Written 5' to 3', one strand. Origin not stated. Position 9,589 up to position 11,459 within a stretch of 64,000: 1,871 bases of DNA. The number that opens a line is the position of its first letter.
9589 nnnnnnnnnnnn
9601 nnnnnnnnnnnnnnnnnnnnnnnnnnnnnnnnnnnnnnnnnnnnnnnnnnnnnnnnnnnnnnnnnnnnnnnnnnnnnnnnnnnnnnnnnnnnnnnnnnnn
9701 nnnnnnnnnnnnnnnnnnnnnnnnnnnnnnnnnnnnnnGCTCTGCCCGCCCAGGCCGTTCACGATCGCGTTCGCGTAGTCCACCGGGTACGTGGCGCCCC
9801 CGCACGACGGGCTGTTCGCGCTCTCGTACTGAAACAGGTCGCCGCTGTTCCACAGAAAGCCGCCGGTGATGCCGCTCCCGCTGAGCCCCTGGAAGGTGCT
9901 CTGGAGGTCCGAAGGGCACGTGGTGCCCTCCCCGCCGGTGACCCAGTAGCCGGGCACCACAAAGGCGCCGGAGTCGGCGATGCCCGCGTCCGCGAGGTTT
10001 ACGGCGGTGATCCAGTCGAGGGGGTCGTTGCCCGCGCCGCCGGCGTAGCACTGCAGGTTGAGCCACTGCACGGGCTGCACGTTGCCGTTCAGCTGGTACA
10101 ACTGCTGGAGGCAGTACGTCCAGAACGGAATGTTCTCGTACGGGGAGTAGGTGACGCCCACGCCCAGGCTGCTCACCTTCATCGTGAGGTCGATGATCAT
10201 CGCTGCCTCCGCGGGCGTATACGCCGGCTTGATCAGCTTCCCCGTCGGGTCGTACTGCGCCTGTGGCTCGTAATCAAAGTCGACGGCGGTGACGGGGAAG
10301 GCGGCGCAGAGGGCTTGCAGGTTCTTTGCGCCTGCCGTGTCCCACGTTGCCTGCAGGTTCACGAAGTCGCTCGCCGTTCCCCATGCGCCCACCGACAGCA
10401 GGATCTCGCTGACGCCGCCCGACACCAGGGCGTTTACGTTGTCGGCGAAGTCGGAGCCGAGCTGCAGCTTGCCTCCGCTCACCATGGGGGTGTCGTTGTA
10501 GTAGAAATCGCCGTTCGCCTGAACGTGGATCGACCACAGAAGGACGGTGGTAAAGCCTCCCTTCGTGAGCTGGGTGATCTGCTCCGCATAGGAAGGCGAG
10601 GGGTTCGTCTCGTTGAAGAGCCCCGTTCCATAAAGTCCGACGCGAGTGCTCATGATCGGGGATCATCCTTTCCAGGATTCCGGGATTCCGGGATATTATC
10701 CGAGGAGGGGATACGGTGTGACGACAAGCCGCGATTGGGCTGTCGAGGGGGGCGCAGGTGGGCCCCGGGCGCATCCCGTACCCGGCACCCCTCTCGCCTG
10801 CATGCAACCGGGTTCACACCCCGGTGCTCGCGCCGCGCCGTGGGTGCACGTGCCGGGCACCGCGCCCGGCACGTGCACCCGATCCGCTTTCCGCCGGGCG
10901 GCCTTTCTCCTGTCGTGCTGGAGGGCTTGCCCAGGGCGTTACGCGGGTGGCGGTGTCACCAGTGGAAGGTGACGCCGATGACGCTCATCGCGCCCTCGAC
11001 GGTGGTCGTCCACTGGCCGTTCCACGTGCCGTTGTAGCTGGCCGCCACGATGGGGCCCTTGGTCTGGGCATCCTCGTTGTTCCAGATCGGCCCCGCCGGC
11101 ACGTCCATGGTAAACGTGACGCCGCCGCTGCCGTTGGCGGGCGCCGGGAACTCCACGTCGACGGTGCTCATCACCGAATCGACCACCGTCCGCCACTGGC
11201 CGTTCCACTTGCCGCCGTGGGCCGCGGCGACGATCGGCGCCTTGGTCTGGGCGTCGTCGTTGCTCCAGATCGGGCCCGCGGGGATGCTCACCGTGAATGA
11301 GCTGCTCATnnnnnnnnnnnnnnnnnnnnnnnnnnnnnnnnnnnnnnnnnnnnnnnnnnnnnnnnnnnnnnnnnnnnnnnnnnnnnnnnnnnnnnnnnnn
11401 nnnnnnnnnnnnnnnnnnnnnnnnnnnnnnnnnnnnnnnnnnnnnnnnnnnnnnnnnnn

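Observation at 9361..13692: Four-gene divergent island: MVL lectin + GH18-MVL hydrolase back-to-back with a DyP peroxidase and small partner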

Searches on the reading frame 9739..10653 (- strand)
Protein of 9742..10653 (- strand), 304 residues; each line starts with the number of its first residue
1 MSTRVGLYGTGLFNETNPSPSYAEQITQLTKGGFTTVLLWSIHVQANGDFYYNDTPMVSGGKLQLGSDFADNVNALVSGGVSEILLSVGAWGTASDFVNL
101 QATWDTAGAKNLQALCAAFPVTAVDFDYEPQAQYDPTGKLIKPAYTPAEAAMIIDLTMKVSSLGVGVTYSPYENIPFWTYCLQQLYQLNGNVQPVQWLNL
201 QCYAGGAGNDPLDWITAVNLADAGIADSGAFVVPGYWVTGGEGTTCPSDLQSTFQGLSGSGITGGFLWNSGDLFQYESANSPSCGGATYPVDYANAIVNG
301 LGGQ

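Call 9: search_protein_families(library=pfam, proteins=[window:9742-10653:-], max_evalue=10)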
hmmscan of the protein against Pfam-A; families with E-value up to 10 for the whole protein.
seq(304 aa): 0 families

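Call 46: predict_structure(alignment_id=A2)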
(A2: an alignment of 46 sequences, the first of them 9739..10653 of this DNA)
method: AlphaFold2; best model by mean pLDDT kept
length: 305 residues; sequences in the alignment: 46
mean_pLDDT: 96.3   pTM: 0.93
mean pLDDT of the five models: 96.3, 95.6, 95.4, 95.5, 95.4
residues with pLDDT >= 90: 294; 70-90: 5; 50-70: 5; < 50: 1
segments of 3 or more residues with pLDDT < 50: none
pLDDT, mean of each block of 10 residues (from residue 1): 92 94 98 98 98 97 96 98 98 97 99 98 98 97 97 99 98 96 98 98 82 98 98 97 96 97 97 97 97 98 74
secondary structure, 60 per line:
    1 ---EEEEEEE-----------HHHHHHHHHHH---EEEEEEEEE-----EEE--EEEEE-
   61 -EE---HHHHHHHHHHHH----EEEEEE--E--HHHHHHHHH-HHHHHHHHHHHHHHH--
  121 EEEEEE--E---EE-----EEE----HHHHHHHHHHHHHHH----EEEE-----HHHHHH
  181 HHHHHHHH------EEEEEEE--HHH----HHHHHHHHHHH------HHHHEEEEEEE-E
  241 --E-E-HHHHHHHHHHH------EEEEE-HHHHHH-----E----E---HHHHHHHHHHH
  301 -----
elements in order: E4-10 H22-32 E36-44 E50-52 E55-59 H67-78 E83-88 H94-102 H104-118 E121-126 E140-142 H147-161 E166-169 H175-188 E195-201 H211-221 H228-231 E232-238 H247-257 E264-268 H270-275 H290-300

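Call 50: fold_search(model_id=the predicted structure, library=pdb)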
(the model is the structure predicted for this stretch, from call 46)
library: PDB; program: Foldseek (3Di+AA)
matches with E <= 10: 1684; with E <= 0.001: 210
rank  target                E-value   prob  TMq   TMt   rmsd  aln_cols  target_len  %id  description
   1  6k7z_A                2.1e-10  1.00  0.60  0.66   5.4       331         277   16  Crystal structure of a GH18 chitinase from Pseudoalteromonas aurantia (released 2020-06-10)
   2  2y8v_D                8.9e-09  1.00  0.58  0.63   5.5       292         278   17  Structure of chitinase, ChiC, from Aspergillus fumigatus. (released 2012-02-22)
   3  2y8v_A                2.4e-08  1.00  0.61  0.65   4.9       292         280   17  Structure of chitinase, ChiC, from Aspergillus fumigatus. (released 2012-02-22)
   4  2y8v_B                6.3e-08  1.00  0.59  0.64   5.2       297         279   18  Structure of chitinase, ChiC, from Aspergillus fumigatus. (released 2012-02-22)
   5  5y2c_A                1.1e-07  1.00  0.60  0.49   7.1       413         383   12  Crystal structure of Ostrinia furnacalis Group II chitinase catalytic domain 2 E2180L mutant in complex with PENTA-N-A (released 2018-01-17)
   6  4s3k                  1.4e-07  1.00  0.57  0.42   5.9       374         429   11  Crystal structure of the Bacillus megaterium QM B1551 spore cortex-lytic enzyme SleL (released 2015-08-19)
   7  7fbt                  1.5e-07  1.00  0.59  0.58   5.6       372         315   14  Crystal structure of chitinase (RmChi1) from Rhizomucor miehei (sp p32 2 1, MR) (released 2021-08-11)
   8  8tcr_A                1.8e-07  1.00  0.48  0.52   6.8       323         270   14  Structure of glucose bound Alistipes sp. 3-Keto-beta-glucopyranoside-1,2-Lyase AL1 (released 2024-06-12)
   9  6jm7                  3.1e-07  1.00  0.57  0.48   6.9       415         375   12  Crystal structure of Ostrinia furnacalis Group IV chitinase (released 2020-03-11)
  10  4s3j_A                5.6e-07  1.00  0.59  0.44   5.9       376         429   12  Crystal structure of the Bacillus cereus spore cortex-lytic enzyme SleL (released 2015-08-19)
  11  4wiw_D                5.6e-07  1.00  0.46  0.41   6.2       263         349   14  Crystal structure of C-terminal domain of putative chitinase from Desulfitobacterium hafniense DCB-2 (released 2014-10-08)
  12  8yeb_I                6.0e-07  1.00  0.53  0.56   7.3       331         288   15  Crystal structure of L-ribulose 3-epimerase from Arthrobacter globiformis M30 (released 2025-02-12)
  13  2hk0_A                6.0e-07  1.00  0.48  0.50   7.3       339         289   12  Crystal structure of D-psicose 3-epimerase (DPEase) in the absence of substrate (released 2006-08-29)
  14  4ytr_B                6.3e-07  1.00  0.54  0.55   6.3       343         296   11  Crystal structure of D-tagatose 3-epimerase C66S from Pseudomonas cichorii in complex with 1-deoxy L-tagatose (released 2016-03-23)
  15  6jm8_A                7.6e-07  1.00  0.59  0.49   6.7       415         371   12  Crystal structure of Ostrinia furnacalis Group IV chitinase (released 2020-03-11)
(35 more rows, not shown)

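Call 51: search_solved_structures(query=A2, max_evalue=1, show_alignments=2)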
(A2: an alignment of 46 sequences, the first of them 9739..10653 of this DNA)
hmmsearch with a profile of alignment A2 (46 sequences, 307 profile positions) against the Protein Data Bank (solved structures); distinct sequences matched with E-value up to 1: 58.
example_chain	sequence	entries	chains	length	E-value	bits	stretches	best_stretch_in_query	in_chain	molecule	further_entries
6epb_A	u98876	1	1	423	1.5e-06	30.8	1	28-170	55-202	Endochitinase 42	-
5gzu_A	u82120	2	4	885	2.8e-06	29.9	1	75-142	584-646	Chitinase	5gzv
4rl3_A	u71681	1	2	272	3.3e-06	29.7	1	62-273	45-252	Chitinase A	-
3g6l_A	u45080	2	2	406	1.5e-05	27.5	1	29-168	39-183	Chitinase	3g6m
1d2k_A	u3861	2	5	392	2.1e-05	27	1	30-150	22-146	CHITINASE 1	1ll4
6igy_A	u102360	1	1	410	0.00012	24.6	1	35-153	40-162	Glycosyl hydrolases family 18 family protein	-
1ll7_A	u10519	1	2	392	0.00022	23.6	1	30-147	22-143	CHITINASE 1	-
1ll6_A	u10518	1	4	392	0.00033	23.1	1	30-150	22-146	CHITINASE 1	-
6k7z_A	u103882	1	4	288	0.00037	22.9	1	59-203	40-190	GH18 chiitnase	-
8xbd_B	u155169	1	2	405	0.00092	21.6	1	76-141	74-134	GH18 chitinase-like superfamily protein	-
2y8v_A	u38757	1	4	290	0.0017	20.8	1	34-219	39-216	CLASS III CHITINASE, PUTATIVE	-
8c6z_A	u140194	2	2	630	0.0026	20.1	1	34-146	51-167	Chitinase B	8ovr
4mnl_A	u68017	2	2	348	0.0033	19.8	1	71-159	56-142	Chitinase A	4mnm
1wno_A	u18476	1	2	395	0.0061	18.9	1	73-153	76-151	Chitinase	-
1w9p_A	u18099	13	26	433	0.0063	18.9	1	73-154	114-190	CHITINASE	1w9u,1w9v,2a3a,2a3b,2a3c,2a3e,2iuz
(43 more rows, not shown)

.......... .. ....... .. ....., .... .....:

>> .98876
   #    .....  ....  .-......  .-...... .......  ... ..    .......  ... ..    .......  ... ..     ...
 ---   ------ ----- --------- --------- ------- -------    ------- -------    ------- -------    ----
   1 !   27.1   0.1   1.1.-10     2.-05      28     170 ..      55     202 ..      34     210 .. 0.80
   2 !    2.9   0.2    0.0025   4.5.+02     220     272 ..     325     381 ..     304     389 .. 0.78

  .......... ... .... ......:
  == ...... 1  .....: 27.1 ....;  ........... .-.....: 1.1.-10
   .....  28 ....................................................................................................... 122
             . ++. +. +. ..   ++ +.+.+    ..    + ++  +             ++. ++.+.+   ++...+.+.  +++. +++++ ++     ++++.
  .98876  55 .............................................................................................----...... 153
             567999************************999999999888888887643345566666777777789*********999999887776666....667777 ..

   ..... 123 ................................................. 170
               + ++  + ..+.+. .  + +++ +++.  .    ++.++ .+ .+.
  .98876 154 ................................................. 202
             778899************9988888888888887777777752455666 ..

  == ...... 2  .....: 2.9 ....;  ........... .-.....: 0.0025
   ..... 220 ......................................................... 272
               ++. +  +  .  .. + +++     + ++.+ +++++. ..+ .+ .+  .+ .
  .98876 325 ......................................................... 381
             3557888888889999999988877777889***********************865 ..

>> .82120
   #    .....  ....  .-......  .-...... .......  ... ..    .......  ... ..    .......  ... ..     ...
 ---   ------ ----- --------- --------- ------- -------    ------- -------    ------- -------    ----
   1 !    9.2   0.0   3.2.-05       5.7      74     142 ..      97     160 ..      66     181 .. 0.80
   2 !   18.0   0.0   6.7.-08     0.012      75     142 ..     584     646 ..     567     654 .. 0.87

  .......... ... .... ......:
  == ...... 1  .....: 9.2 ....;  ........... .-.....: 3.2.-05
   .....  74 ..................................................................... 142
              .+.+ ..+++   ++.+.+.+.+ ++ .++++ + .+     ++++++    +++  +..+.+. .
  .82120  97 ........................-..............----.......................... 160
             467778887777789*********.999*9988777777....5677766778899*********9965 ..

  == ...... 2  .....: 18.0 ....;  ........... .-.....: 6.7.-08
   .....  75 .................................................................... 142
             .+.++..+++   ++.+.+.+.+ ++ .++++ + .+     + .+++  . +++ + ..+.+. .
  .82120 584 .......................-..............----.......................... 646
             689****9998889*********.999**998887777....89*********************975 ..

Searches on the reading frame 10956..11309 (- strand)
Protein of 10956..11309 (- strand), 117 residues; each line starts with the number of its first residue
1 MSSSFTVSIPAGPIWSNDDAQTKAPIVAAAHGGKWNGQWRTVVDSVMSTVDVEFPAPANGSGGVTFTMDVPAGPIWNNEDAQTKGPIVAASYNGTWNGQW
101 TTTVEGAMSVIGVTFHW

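Call 3: search_protein_families(library=pfam, proteins=[window:10959-11309:-], max_evalue=0.01)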
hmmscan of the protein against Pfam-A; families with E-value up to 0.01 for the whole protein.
seq(117 aa): 1 family
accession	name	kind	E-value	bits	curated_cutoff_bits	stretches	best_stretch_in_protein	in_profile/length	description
PF12151.13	MVL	-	6.5e-24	84.1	25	2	78-110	1-33/36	Mannan-binding protein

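Call 4: search_protein_families(library=ncbifam, proteins=[window:10959-11309:-], max_evalue=0.01)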
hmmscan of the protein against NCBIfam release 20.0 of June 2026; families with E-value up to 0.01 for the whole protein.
seq(117 aa): 0 families

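Call 28: find_homologous_proteins(query=window:10959-11309:-)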
Query seq(117 aa) (117 aa): 350 proteins with E <= 0.001 among 512 candidates; the best 120 are listed.
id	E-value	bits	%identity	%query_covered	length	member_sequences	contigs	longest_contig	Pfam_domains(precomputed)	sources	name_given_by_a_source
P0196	6.0e-72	258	100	100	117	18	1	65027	PF12151.14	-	-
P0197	3.3e-58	213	82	100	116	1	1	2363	PF12151.14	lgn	-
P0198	4.5e-57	209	81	100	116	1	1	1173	PF12151.14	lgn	-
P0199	1.1e-56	208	79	100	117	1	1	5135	PF12151.14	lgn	-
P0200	3.3e-56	207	78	100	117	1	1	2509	PF12151.14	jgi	jgi:Mannan-binding protein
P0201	4.8e-56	206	78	100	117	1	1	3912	PF12151.14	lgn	-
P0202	7.9e-55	202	78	100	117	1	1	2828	PF12151.14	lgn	-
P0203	9.1e-53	196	74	100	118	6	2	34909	PF12151.14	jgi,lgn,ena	jgi:hypothetical protein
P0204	4.3e-52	193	74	100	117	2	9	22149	PF12151.14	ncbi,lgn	-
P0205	6.2e-52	193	76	100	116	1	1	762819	PF12151.14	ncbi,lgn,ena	-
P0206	1.1e-51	192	75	100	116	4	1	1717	PF12151.14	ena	-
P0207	3.3e-50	187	76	100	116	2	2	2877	PF12151.14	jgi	jgi:hypothetical protein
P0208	7.8e-50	186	72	100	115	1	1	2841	PF12151.14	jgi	jgi:hypothetical protein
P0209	1.1e-49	186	73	98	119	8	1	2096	PF12151.14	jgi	jgi:hypothetical protein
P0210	2.4e-49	185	73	98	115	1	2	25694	PF12151.14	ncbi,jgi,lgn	jgi:hypothetical protein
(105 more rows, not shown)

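Call 30: find_related_loci(query=A1, collection=genome_contigs, flank=10000)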
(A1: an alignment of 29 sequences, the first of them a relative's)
Query A1 (117 aa) in genome_contigs; peptide patterns used: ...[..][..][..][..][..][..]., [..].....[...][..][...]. (x = any residue, [..] = any of these).
330 stretches matched a pattern; 206 encode a relative of the query (tblastn E <= 1e-3); the best 80 are kept; 80 distinct loci.
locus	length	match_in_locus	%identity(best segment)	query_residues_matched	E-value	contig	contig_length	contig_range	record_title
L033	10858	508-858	96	1-117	9e-71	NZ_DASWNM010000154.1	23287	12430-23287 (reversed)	MAG: Longimicrobium sp. isolate SMAG_U3414 k141_450408, whole genome shotgun sequence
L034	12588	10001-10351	74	1-117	3e-56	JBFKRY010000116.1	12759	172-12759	MAG: Acidimicrobiales bacterium isolate Mix_sand23.2022.09.D.29 k141_1621235_length_12759_cov_13.2938, whole genome shot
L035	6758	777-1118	68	2-117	7e-47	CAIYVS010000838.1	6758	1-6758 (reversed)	MAG: uncultured Bacteroidetes bacterium isolate T7_bin-146 genome assembly, contig: bin-146:838/847, whole genome shotgu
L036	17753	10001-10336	64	2-116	5e-46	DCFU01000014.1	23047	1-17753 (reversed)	MAG TPA_asm: Megamonas sp. UBA1796 UBA1796_contig_79353, whole genome shotgun sequence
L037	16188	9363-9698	63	2-116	2e-44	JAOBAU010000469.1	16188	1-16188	MAG: Acidobacteria bacterium isolate RYN_27 scaffold_5866833, whole genome shotgun sequence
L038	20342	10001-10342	61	1-116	1e-43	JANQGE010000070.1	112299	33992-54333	MAG: Chlorobium sp. isolate PL23b_bin.32 k99_816630, whole genome shotgun sequence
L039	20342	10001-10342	61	1-116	2e-43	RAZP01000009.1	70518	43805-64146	MAG: Prosthecochloris sp. isolate A305 contig-9, whole genome shotgun sequence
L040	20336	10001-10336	61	2-116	6e-43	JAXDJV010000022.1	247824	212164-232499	MAG: Acidobacteriota bacterium isolate BP_58 scaffold_644436, whole genome shotgun sequence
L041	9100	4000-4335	59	2-116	6e-43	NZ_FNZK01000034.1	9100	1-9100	Propionispira arboris strain DSM 2179, whole genome shotgun sequence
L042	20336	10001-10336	63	2-116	6e-43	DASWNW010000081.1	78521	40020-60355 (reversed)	MAG TPA_asm: Thermoanaerobaculia bacterium isolate SMAG_U3424 k141_16001, whole genome shotgun sequence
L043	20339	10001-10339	62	3-117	2e-42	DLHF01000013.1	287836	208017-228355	MAG TPA_asm: Ignavibacteria bacterium UBA7675 UBA7675_contig_587, whole genome shotgun sequence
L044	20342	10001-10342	61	1-116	7e-42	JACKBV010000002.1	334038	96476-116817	MAG: Ardenticatenaceae bacterium isolate HK-STAS-CHLO-30 HK-STAS-CHLO-30_2, whole genome shotgun sequence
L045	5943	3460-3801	56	2-117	1e-41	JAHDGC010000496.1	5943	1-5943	MAG: Saprospiraceae bacterium isolate MAG-37 RZ_35879, whole genome shotgun sequence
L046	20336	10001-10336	62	3-115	2e-41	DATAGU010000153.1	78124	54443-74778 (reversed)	MAG TPA_asm: Polyangia bacterium isolate SMAG_U6837 k141_4585706, whole genome shotgun sequence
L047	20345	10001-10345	57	1-115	2e-40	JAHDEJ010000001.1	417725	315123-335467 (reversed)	MAG: Acidimicrobiales bacterium isolate MAG-179 RZ_24, whole genome shotgun sequence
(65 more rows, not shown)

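Call 56: search_protein_families(library=padloc, proteins=[window:10956-11309:-], max_evalue=0.01)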
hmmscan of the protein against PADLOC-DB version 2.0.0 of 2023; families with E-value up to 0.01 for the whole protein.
window:10956-11309:- (117 aa): 0 families
